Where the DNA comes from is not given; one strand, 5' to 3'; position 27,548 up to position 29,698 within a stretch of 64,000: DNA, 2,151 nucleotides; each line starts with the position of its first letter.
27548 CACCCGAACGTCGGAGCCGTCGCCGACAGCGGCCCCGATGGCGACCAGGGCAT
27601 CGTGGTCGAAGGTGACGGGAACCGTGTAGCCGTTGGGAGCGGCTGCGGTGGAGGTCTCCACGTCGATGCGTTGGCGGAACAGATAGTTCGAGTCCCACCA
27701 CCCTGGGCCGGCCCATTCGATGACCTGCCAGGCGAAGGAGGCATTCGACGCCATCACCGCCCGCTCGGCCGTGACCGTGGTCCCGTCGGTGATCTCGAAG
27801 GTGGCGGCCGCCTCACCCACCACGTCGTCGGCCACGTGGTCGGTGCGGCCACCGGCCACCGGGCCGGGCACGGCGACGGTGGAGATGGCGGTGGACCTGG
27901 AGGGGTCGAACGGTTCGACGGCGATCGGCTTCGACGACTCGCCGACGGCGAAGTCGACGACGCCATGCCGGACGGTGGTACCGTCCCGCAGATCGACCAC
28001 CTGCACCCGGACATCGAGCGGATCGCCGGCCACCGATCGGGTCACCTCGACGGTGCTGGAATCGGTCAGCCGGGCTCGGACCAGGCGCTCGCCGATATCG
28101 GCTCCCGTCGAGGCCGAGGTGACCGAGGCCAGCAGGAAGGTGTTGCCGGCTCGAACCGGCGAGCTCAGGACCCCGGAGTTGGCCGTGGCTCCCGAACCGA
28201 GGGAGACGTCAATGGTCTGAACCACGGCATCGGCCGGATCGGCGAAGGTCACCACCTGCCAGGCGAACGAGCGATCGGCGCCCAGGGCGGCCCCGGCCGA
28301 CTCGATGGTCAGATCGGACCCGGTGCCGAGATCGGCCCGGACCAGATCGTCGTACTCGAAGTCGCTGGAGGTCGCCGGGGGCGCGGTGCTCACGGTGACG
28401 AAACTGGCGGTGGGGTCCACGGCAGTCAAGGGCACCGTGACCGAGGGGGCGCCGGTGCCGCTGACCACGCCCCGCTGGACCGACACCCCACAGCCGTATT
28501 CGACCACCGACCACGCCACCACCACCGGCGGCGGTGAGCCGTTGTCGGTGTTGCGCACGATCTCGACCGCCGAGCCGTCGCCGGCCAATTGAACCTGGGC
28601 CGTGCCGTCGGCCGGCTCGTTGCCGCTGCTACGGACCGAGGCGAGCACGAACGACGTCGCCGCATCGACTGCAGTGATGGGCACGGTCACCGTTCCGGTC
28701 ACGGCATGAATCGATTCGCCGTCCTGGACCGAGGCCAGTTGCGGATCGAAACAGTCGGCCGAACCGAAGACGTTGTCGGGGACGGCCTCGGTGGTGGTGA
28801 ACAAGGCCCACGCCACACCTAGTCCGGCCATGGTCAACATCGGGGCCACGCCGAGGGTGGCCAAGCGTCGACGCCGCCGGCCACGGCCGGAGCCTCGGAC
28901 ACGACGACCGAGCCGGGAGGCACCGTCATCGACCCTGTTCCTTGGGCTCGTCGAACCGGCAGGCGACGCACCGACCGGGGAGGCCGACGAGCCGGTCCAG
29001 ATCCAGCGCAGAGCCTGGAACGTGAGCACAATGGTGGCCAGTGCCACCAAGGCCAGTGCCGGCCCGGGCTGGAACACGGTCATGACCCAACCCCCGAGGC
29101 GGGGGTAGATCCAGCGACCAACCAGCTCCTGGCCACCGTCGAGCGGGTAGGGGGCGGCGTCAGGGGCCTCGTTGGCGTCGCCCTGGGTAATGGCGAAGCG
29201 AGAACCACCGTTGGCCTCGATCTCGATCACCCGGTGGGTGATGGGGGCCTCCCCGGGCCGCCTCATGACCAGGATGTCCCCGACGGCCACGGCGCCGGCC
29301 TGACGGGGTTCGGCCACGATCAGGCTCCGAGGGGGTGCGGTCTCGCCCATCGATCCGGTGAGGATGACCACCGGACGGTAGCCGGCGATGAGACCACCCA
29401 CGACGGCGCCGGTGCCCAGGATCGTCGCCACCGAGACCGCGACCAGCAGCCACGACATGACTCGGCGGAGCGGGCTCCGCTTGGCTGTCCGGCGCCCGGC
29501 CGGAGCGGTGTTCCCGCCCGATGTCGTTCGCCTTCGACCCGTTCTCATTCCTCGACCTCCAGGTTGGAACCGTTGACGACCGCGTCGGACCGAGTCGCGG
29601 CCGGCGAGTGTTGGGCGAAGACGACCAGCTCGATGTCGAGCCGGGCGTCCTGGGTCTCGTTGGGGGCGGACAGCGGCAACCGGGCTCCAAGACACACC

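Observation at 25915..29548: Second SipW-type peptidase fused in cis to a passenger that begins with its own TasA-type signal-like segment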

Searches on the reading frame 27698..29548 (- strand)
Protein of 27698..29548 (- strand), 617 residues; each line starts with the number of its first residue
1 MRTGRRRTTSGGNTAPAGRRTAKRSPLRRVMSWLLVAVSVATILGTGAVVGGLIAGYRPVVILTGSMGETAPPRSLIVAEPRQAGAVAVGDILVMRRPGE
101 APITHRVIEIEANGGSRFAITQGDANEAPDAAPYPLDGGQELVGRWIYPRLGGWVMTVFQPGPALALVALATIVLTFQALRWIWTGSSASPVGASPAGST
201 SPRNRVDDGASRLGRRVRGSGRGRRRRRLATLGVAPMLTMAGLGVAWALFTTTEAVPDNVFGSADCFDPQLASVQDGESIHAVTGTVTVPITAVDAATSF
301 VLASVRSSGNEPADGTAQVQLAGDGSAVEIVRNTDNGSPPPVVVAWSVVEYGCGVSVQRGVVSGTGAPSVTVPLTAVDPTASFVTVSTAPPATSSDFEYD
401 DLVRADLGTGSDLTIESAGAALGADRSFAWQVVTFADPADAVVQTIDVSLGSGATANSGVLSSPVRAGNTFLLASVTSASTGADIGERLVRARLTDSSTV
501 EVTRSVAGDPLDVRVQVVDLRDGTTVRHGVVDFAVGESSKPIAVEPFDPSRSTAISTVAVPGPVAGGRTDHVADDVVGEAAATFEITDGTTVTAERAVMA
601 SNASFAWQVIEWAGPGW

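Call 9: find_homologous_proteins(query=window:27698-29548:-, max_evalue=0.001)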
Query seq(617 aa) (617 aa): 44 proteins with E <= 0.001 among 8000 candidates.
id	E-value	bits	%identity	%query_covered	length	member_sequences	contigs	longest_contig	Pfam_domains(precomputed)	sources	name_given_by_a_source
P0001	0.0e+0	1312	100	100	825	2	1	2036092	-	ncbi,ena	-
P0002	4.3e-243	826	67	99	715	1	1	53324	-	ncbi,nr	ncbi:MAG: signal peptidase I, partial [Acidimicrobiia bacterium]|nr:signal peptidase I [Acidimicrobi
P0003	5.0e-219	747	68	86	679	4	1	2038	-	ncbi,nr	ncbi:MAG: hypothetical protein OEZ14_17175, partial [Acidimicrobiia bacterium]|nr:hypothetical prote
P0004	4.5e-185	635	56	93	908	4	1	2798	PF10102.15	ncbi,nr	ncbi:MAG: signal peptidase I, partial [Actinomycetia bacterium]|nr:signal peptidase I [Actinomycetes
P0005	6.9e-176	604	60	78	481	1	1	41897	-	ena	-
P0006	2.8e-158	546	52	92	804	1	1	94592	-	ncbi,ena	-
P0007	1.9e-139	484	48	88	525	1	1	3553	-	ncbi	ncbi:MAG: signal peptidase I, partial [Acidimicrobiales bacterium]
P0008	5.0e-139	483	52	85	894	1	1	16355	-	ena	-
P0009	3.7e-138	480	47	96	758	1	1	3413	-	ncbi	ncbi:MAG: signal peptidase I, partial [Acidimicrobiia bacterium]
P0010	1.5e-135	471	46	95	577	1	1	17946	-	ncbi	ncbi:MAG: signal peptidase I, partial [Acidimicrobiales bacterium]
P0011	6.1e-133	463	47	91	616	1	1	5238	-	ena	-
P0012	1.7e-132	461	51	76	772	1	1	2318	PF10102.15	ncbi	ncbi:MAG: DUF2341 domain-containing protein, partial [Actinomycetota bacterium]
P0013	3.0e-112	394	42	90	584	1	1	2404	-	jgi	-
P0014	5.4e-109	383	39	60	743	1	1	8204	-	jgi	jgi:hypothetical protein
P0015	4.1e-107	377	44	82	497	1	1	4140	-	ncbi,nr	ncbi:MAG: signal peptidase I, partial [Acidimicrobiia bacterium]|nr:signal peptidase I [Acidimicrobi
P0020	1.2e-96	343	50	65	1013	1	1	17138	PF13385.14,PF10102.15,PF02210.32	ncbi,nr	ncbi:MAG: DUF2341 domain-containing protein [Acidimicrobiales bacterium]|nr:DUF2341 domain-containin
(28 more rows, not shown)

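Call 13: find_encoding_contigs(protein=P0020, flank=8000, max_places=3)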
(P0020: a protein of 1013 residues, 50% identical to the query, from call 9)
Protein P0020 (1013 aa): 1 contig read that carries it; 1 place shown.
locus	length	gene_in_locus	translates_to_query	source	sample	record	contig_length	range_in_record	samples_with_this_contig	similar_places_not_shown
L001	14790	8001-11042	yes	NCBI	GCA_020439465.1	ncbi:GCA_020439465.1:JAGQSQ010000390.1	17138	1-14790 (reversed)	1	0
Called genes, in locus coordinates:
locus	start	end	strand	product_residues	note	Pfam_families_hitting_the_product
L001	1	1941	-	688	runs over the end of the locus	PF00771:FHIPEP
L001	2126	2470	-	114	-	PF00226:DnaJ (weak)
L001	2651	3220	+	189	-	-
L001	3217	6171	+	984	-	PF00990:GGDEF, PF00563:EAL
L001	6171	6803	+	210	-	-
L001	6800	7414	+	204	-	-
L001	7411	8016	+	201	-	-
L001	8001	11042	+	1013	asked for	PF10102:DUF2341, PF13385:Laminin_G_3, PF02210:Laminin_G_2 (weak), PF10102:DUF2341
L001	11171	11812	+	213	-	PF12389:Peptidase_M73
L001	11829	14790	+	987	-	PF25778:DUF7948, PF06739:SBBP (faint)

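Call 14: find_encoding_contigs(protein=P0001, flank=3000, max_places=2)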
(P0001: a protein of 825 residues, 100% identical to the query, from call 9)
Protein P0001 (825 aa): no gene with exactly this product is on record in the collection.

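Call 18: find_related_loci(query=A1, collection=genome_contigs, flank=10000)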
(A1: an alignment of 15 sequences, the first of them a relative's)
Query A1 (825 aa) in genome_contigs; peptide patterns used: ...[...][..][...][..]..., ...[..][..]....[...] (x = any residue, [..] = any of these).
145 stretches matched a pattern; 112 encode a relative of the query (tblastn E <= 1e-3); the best 80 are kept; 75 distinct loci.
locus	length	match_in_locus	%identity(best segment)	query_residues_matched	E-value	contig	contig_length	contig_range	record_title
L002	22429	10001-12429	75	4-821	0e+0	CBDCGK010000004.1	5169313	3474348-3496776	MAG: Acidimicrobiales bacterium isolate 586cdf5a-961c-495f-9bcf-4f54bc253372 genome assembly, contig: contig_4, whole ge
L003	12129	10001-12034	67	5-699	0e+0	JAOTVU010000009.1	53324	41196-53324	MAG: Acidimicrobiia bacterium isolate 13_May_SF_Bin57 13_May_SF_Bin57_scaffold_301_c1, whole genome shotgun sequence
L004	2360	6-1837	88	212-825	0e+0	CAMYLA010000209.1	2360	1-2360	MAG: uncultured Acidimicrobiaceae bacterium isolate FCS_M_Acidobacteriota_12 genome assembly, contig: scaffold_56094, wh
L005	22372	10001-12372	60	13-819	0e+0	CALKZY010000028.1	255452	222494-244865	MAG: uncultured Acidimicrobiales bacterium isolate L1_Bin_MAXBIN__023_sub_1 genome assembly, contig: c_000000128949, who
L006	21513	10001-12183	55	26-766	0e+0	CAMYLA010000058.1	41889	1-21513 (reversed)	MAG: uncultured Acidimicrobiaceae bacterium isolate FCS_M_Acidobacteriota_12 genome assembly, contig: scaffold_1481, who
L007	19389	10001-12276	54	34-807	0e+0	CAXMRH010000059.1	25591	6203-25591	MAG: uncultured Chthoniobacterales bacterium isolate 07C-BC-St07_bin.4.orig genome assembly, contig: k141_3266199, whole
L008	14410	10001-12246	58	57-820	0e+0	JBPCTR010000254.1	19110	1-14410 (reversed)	MAG: Acidimicrobiales bacterium isolate MAG_seacave_88 S1Ck127_8716146, whole genome shotgun sequence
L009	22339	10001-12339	54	24-804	0e+0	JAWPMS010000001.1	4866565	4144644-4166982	MAG: Acidimicrobiia bacterium isolate Padam5 contig_1818, whole genome shotgun sequence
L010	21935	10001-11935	56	57-699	0e+0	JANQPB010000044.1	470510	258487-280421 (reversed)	MAG: Acidimicrobiales bacterium isolate IP29b_bin.150 k99_2215554, whole genome shotgun sequence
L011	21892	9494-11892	67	19-825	0e+0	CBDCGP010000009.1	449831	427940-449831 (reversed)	MAG: Acidimicrobiales bacterium isolate 8989243e-b366-41c5-81e7-a19f388da9ad genome assembly, contig: contig_9, whole ge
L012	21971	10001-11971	55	55-699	0e+0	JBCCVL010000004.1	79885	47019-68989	MAG: Actinomycetota bacterium isolate P01_E01_bin.37 k141_417511_length_79885_cov_79.1646, whole genome shotgun sequence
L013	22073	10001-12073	54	38-699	0e+0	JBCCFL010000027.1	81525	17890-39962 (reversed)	MAG: Actinomycetota bacterium isolate P01_B01_bin.18 k141_1010883_length_81525_cov_91.5461, whole genome shotgun sequenc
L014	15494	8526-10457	56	51-699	0e+0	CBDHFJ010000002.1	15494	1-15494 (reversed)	MAG: Acidimicrobiales bacterium isolate e8aadc22-aadd-464e-86f0-3648bb968b02 genome assembly, contig: contig_2, whole ge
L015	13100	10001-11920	51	38-699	0e+0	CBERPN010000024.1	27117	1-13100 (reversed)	MAG TPA_asm: uncultured bacterium isolate SRR17063066_binner12_Refined_94 genome assembly, contig: ERZ25083849.1259, who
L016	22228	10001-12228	54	29-789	0e+0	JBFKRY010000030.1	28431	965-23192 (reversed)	MAG: Acidimicrobiales bacterium isolate Mix_sand23.2022.09.D.29 k141_3424286_length_28431_cov_13.0557, whole genome shot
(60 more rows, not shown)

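Call 54: predict_structure(alignment_id=A4)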
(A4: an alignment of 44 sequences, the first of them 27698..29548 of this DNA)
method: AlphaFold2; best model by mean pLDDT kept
length: 617 residues; sequences in the alignment: 44
mean_pLDDT: 84.6   pTM: 0.63
mean pLDDT of the five models: 84.6, 84.0, 82.8, 82.7, 82.6
residues with pLDDT >= 90: 395; 70-90: 106; 50-70: 43; < 50: 73
segments of 3 or more residues with pLDDT < 50: 1-21, 187-223, 251-263
pLDDT, mean of each block of 10 residues (from residue 1): 42 44 69 86 86 91 77 92 96 85 90 94 83 91 94 82 73 78 62 45 38 40 54 62 59 41 67 96 96 98 94 94 97 95 97 96 98 98 97 94 95 97 97 96 98 98 98 96 93 98 97 98 96 98 97 91 79 88 96 96 97 73
secondary structure, 60 per line:
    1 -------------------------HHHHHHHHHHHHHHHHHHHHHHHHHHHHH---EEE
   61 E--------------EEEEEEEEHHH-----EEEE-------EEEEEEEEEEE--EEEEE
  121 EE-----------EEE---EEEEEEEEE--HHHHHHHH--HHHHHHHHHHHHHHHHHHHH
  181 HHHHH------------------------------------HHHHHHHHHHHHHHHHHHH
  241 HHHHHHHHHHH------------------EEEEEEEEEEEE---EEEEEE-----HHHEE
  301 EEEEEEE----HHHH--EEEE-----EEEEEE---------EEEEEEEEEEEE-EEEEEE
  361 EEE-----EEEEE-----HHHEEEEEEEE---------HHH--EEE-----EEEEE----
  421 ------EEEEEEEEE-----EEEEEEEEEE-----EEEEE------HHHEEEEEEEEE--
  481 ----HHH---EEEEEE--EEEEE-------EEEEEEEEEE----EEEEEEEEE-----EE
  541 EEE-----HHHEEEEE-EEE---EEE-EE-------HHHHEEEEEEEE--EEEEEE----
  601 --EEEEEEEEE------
elements in order: H26-54 E58-61 E76-83 E92-95 E103-113 E116-122 E134-136 E140-148 H151-158 H161-185 H222-251 E270-281 E285-290 E299-307 H312-315 E318-321 E327-332 E342-353 E355-363 E369-373 E382-389 E404-406 E412-416 E427-435 E441-450 E456-460 E470-478 E491-496 E499-503 E511-520 E525-533 E539-543 E552-556 E558-560 E564-566 H577-580 E581-588 E591-596 E603-611

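Call 58: list_cluster_members(proteins=[P0001, P0045, P0071])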
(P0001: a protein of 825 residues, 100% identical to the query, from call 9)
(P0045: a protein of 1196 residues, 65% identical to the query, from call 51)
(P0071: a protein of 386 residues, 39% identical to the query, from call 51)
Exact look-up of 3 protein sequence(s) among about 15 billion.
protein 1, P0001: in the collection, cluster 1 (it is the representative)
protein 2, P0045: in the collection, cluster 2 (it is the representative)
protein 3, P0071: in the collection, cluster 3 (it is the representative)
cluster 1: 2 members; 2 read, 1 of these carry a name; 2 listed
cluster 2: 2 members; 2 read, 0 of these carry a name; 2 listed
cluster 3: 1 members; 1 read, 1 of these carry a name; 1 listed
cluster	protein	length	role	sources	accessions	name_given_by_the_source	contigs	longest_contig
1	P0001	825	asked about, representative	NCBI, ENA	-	-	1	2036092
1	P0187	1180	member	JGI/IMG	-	signal peptidase I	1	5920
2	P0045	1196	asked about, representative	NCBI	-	-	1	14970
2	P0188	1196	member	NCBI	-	-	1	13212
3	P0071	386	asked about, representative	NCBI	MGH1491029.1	MAG: signal peptidase I [Acidimicrobiales bacterium]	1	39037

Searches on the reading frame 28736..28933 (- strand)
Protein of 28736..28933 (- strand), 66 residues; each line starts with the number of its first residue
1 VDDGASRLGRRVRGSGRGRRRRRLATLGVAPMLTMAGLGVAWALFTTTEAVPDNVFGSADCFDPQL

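Call 26: search_protein_families(library=ncbifam, alignment_id=A2, max_evalue=10)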
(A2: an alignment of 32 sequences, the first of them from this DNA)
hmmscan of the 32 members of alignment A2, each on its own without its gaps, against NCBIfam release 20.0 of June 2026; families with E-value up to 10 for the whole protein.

A. member 1, seq(66 aa): 2 families
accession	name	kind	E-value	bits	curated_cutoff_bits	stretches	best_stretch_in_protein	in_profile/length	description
NF049861.1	SCO2400_fam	subfamily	0.058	14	55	1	6-41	81-115/136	SCO2400 family protein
NF050099.1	SepX_GlpR_2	exception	0.24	11.3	150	1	18-53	98-133/250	divisome protein SepX/GlpR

B. families by the number of members that match (of 32 scanned): 17 families
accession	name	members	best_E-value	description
NF038083.1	CU044_5270_fam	7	0.0049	CU044_5270 family protein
NF052375.1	antisigma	7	0.0055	anti-sigma factor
TIGR04088.1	cognate_SipW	4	0.0024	SipW-dependent-type signal peptide-containing protein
TIGR02554.1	PrgH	2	0.0017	PrgH/EprH family type III secretion apparatus protein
NF050099.1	SepX_GlpR_2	2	0.0053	divisome protein SepX/GlpR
NF049861.1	SCO2400_fam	2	0.013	SCO2400 family protein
NF005411.0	PRK06975.1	1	0.0071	fused uroporphyrinogen-III synthase HemD/membrane protein HemX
NF038216.1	ABZJ_00895_fam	1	0.0084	ABZJ_00895 family protein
TIGR00747.1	fabH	1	0.0086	beta-ketoacyl-ACP synthase III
NF006829.0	PRK09352.1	1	0.017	beta-ketoacyl-ACP synthase 3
NF009638.0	PRK13165.1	1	0.052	cytochrome c maturation protein CcmE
NF053612.1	anchor_PA1041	1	0.075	PA1041 family peptidoglycan-binding anchor lipoprotein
NF047833.1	TyroCdyMelC1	1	0.081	apotyrosinase chaperone MelC1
NF050032.1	Rv1733c_fam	1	0.088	Rv1733c family protein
TIGR02223.1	ftsN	1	0.096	cell division protein FtsN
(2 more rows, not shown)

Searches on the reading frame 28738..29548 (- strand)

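Call 51: search_protein_representatives(protein=window:28738-29548:-)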
Query: 270 residues. Proteins with E-value up to 0.001 (for the whole library): 6875; up to 1e-10: 404; up to 1e-30: 23. The best 150 are listed.
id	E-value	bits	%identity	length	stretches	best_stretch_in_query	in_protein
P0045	1.2e-85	303.5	65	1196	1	3-270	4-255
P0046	8.5e-63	228.5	56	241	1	32-270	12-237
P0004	3.2e-58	213.6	55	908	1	28-270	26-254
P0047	2.4e-54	200.9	63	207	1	34-192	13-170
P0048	4.4e-54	200.0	54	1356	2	34-195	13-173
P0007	8.6e-53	195.7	53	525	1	29-270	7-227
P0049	2.9e-44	167.8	63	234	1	10-151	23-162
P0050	1.3e-40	155.8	51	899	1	25-268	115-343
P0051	8.0e-38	146.7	51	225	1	38-203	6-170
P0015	9.5e-38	146.4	49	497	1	38-269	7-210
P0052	2.3e-37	145.2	58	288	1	32-190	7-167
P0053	4.6e-37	144.2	47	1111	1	27-270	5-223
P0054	9.9e-36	139.8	41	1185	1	29-269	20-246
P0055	6.4e-35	137.1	44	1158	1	38-269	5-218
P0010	1.7e-34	135.8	46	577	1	34-269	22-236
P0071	1.4e-24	103.3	39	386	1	37-264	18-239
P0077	3.6e-22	95.3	32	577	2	6-159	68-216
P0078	5.5e-21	91.5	45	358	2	40-204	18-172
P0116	4.5e-15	72.1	34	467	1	25-259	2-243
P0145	6.2e-14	68.3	32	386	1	39-262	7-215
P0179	4.5e-13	65.5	37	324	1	22-137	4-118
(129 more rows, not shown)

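Call 57: search_protein_families(library=pfam, proteins=[P0071, P0145, P0179, P0077, P0116], max_evalue=0.01)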
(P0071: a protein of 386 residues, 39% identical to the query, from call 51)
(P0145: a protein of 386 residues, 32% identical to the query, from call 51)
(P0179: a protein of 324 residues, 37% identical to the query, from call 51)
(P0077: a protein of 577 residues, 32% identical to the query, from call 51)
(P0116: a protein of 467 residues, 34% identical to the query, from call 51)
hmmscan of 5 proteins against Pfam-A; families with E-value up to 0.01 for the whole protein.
P0071 (386 aa): 1 family
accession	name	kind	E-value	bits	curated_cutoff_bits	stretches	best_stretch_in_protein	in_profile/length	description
PF12389.13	Peptidase_M73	-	2.3e-07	31.3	22.5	1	211-285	16-86/196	Camelysin metallo-endopeptidase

P0145 (386 aa): 2 families
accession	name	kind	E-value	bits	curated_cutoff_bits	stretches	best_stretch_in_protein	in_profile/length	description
PF10502.14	Peptidase_S26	-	1e-06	29.2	22.9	1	9-81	7-83/168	Signal peptidase, peptidase S26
PF00717.28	Peptidase_S24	-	0.0081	16.3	23.3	0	33-77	43-84/116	Peptidase S24-like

P0179 (324 aa): 2 families
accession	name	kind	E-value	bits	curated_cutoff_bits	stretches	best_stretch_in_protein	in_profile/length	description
PF10502.14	Peptidase_S26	-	0.0024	18.3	22.9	1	21-78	6-64/168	Signal peptidase, peptidase S26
PF00717.28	Peptidase_S24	-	0.0054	16.9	23.3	1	44-90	40-84/116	Peptidase S24-like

P0077 (577 aa): 3 families
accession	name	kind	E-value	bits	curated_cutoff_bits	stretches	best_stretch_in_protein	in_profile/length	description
PF10502.14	Peptidase_S26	-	3e-12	47.2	22.9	2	282-352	5-77/168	Signal peptidase, peptidase S26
PF00127.26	Copper-bind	-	2.3e-07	31.6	21.2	1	501-576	9-98/99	Copper binding proteins, plastocyanin/azurin family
PF00717.28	Peptidase_S24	-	5.5e-05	23.3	23.3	0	301-339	36-72/116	Peptidase S24-like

P0116 (467 aa): 1 family
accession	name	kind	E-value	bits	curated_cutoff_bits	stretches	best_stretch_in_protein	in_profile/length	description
PF10502.14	Peptidase_S26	-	0.0024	18.3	22.9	1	21-88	9-80/168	Signal peptidase, peptidase S26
